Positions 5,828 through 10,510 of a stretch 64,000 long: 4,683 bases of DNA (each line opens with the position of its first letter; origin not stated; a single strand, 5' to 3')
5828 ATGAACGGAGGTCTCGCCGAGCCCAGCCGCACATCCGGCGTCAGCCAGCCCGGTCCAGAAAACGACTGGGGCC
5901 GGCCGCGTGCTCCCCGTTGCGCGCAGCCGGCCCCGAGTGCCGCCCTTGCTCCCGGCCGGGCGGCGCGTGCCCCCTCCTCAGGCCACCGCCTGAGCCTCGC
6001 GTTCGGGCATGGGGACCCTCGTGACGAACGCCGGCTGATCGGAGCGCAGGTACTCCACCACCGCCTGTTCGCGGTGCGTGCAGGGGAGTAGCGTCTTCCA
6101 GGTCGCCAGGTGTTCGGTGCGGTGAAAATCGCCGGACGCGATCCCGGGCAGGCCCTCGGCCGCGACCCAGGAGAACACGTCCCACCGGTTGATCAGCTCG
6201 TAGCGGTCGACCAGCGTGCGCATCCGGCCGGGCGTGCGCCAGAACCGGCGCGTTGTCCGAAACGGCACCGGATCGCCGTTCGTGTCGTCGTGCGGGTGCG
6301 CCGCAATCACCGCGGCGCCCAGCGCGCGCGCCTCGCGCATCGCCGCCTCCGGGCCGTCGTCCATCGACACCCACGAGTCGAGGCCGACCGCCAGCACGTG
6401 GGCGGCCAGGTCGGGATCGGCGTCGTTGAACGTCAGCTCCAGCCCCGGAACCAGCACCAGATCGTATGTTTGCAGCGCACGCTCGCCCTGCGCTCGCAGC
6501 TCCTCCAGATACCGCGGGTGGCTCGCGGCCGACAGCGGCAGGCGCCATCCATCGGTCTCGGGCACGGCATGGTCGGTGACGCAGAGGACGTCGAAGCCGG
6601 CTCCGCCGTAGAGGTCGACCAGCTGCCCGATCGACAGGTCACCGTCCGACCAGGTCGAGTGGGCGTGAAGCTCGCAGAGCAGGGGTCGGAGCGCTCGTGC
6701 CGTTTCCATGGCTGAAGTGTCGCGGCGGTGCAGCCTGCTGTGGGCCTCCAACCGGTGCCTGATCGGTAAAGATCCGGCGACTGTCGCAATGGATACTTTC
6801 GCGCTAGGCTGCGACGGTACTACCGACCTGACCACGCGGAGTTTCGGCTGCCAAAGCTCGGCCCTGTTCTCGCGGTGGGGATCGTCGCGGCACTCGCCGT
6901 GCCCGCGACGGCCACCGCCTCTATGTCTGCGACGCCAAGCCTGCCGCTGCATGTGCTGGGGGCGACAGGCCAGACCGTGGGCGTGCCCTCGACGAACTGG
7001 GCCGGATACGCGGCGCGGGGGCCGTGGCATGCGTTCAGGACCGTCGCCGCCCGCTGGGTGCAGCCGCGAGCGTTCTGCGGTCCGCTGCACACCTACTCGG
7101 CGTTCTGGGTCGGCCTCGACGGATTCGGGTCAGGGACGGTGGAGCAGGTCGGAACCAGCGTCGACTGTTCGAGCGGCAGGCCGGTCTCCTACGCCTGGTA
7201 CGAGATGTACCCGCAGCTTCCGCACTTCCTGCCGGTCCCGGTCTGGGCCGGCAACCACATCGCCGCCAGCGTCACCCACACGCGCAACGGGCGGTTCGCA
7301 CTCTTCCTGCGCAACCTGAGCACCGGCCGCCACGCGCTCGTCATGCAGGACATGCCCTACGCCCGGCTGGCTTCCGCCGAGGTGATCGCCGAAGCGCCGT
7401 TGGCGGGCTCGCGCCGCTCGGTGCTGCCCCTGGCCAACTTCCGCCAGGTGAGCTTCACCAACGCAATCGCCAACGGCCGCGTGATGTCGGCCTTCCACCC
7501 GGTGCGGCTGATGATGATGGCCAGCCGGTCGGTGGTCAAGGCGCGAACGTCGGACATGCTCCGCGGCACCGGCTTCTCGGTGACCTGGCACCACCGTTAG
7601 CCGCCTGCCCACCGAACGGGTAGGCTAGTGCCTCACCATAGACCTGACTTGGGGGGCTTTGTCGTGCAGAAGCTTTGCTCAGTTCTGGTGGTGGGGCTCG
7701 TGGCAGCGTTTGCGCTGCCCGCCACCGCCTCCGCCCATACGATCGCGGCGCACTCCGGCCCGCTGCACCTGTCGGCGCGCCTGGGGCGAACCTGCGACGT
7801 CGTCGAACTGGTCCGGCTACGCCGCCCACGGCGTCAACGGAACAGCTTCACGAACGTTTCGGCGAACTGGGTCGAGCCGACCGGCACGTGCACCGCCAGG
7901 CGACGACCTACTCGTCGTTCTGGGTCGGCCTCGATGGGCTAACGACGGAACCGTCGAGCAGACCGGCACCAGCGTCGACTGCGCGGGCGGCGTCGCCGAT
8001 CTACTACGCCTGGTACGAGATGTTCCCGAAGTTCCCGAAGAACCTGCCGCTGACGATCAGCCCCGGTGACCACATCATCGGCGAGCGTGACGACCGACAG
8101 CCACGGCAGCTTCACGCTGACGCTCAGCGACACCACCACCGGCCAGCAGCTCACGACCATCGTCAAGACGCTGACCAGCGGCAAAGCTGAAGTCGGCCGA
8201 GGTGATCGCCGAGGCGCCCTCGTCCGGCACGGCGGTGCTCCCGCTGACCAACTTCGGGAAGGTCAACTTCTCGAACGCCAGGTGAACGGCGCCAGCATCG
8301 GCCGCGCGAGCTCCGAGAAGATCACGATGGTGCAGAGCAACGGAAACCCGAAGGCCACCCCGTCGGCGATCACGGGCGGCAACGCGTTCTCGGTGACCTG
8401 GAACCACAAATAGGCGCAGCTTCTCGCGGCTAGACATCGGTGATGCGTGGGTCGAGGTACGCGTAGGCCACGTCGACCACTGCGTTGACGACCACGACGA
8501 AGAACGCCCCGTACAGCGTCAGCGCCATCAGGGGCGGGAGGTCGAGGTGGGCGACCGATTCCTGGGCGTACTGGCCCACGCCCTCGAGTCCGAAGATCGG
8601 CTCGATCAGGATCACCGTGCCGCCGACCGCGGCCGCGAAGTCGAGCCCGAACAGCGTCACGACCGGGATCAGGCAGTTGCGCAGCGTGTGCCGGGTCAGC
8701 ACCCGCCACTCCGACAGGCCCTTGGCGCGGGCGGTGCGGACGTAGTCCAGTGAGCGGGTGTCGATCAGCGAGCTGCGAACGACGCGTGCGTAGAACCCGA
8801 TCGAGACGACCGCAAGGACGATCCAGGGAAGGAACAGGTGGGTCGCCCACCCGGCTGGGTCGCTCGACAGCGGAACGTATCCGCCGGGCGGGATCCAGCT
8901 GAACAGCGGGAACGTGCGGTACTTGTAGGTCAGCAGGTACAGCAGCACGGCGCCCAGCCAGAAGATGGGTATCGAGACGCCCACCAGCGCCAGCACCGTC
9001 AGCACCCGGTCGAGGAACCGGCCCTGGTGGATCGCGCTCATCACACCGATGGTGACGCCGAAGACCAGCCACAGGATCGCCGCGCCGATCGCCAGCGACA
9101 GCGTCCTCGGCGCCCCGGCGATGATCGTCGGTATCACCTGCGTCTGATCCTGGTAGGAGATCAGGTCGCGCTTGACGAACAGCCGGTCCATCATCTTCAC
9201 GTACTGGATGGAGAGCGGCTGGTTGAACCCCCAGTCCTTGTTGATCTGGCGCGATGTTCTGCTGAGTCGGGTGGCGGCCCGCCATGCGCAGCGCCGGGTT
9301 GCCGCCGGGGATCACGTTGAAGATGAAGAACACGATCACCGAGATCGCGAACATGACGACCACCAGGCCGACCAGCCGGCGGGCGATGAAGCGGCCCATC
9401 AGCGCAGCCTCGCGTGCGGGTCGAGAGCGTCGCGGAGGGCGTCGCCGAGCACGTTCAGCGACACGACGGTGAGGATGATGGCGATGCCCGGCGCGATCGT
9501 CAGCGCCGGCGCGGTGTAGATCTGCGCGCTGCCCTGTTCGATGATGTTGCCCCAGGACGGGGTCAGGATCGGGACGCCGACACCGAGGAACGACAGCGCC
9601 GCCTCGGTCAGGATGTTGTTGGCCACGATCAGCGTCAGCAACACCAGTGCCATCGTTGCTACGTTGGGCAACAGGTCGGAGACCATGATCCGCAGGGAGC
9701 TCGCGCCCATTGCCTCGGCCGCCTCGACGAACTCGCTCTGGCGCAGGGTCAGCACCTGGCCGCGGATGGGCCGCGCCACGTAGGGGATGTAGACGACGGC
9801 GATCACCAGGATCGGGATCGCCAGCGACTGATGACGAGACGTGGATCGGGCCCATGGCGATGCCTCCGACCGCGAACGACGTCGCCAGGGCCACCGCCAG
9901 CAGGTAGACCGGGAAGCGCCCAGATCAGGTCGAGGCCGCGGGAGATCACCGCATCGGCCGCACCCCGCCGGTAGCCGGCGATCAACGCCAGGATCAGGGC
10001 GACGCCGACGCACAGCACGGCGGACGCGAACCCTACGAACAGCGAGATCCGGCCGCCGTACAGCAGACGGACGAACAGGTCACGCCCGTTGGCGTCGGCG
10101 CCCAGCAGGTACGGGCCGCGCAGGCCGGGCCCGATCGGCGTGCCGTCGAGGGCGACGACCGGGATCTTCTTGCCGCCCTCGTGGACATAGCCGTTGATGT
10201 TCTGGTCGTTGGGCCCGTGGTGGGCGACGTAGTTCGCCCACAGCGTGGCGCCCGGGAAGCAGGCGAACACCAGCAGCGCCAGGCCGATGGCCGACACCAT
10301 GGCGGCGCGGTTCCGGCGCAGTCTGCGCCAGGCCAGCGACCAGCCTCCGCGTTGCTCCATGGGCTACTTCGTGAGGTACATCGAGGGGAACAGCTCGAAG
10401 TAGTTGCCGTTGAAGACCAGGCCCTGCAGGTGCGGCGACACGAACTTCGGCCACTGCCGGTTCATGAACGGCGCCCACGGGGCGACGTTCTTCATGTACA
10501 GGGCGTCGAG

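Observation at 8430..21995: Fructosamine (Amadori)-type catabolic island with non-canonical partners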

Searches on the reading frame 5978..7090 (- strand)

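Call 8: search_protein_families(library=pfam, proteins=[window:5978-7090:-], max_evalue=0.01)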
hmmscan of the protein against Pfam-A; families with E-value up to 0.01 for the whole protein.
window:5978-7090:- (370 aa): 1 family
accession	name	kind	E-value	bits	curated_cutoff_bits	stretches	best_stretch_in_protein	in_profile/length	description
PF02811.25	PHP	-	9.6e-05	23.2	26.4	1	140-222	1-66/164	PHP domain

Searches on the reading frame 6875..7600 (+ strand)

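Call 8: search_protein_families(library=pfam, proteins=[window:6875-7600:+], max_evalue=0.01)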
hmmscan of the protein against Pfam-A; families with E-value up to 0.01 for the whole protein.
window:6875-7600:+ (241 aa): 1 family
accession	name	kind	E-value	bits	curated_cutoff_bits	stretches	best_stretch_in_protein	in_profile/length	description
PF01828.24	Peptidase_A4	-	1.7e-26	93.4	22.3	1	40-201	1-169/206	Peptidase A4 family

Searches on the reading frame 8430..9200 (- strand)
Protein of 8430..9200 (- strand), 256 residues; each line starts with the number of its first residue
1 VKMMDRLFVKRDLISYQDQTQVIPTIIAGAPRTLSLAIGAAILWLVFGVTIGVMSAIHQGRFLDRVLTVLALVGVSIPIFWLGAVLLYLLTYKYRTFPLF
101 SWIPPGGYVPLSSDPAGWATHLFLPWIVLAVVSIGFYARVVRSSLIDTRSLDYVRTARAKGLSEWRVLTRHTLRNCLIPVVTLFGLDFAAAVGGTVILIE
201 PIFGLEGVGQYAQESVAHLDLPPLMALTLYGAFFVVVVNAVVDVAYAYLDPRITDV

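Call 7: search_protein_families(library=pfam, proteins=[window:8430-9200:-], max_evalue=0.01)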
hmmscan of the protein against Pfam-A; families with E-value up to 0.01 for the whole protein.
window:8430-9200:- (256 aa): 1 family
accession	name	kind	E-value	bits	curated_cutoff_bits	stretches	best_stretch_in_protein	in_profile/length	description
PF00528.27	BPD_transp_1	-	1.4e-40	139.4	26.4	1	48-254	1-183/184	Binding-protein-dependent transport system inner membrane component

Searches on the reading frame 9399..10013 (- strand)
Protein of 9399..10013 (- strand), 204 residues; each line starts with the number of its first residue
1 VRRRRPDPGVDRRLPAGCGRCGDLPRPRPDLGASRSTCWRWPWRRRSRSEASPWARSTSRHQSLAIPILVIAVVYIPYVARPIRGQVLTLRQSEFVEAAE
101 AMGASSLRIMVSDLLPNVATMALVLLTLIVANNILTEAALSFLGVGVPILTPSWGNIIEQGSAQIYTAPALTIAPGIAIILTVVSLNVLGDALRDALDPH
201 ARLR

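Call 7: search_protein_families(library=pfam, proteins=[window:9399-10013:-], max_evalue=0.01)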
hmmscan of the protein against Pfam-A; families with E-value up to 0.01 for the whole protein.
window:9399-10013:- (204 aa): 1 family
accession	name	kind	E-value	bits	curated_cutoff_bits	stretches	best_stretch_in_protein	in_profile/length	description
PF00528.27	BPD_transp_1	-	1.9e-23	83.6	26.4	1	62-202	50-183/184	Binding-protein-dependent transport system inner membrane component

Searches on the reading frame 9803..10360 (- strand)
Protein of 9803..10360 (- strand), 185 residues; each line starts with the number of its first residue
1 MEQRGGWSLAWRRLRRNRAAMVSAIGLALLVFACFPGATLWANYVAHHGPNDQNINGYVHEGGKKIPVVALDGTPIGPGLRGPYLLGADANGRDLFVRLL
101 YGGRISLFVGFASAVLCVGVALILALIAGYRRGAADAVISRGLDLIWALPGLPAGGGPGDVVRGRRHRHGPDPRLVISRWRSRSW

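Call 7: search_protein_families(library=pfam, proteins=[window:9803-10360:-], max_evalue=0.01)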
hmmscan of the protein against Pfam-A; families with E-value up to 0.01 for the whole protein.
window:9803-10360:- (185 aa): 2 families
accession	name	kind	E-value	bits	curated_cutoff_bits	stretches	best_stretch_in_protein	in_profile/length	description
PF12911.12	OppC_N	-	5e-11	42.7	23.9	1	7-56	3-47/53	N-terminal TM domain of oligopeptide transport permease C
PF11992.13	TgpA_N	-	0.0007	19.1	30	1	6-48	151-192/333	TgpA N-terminal domain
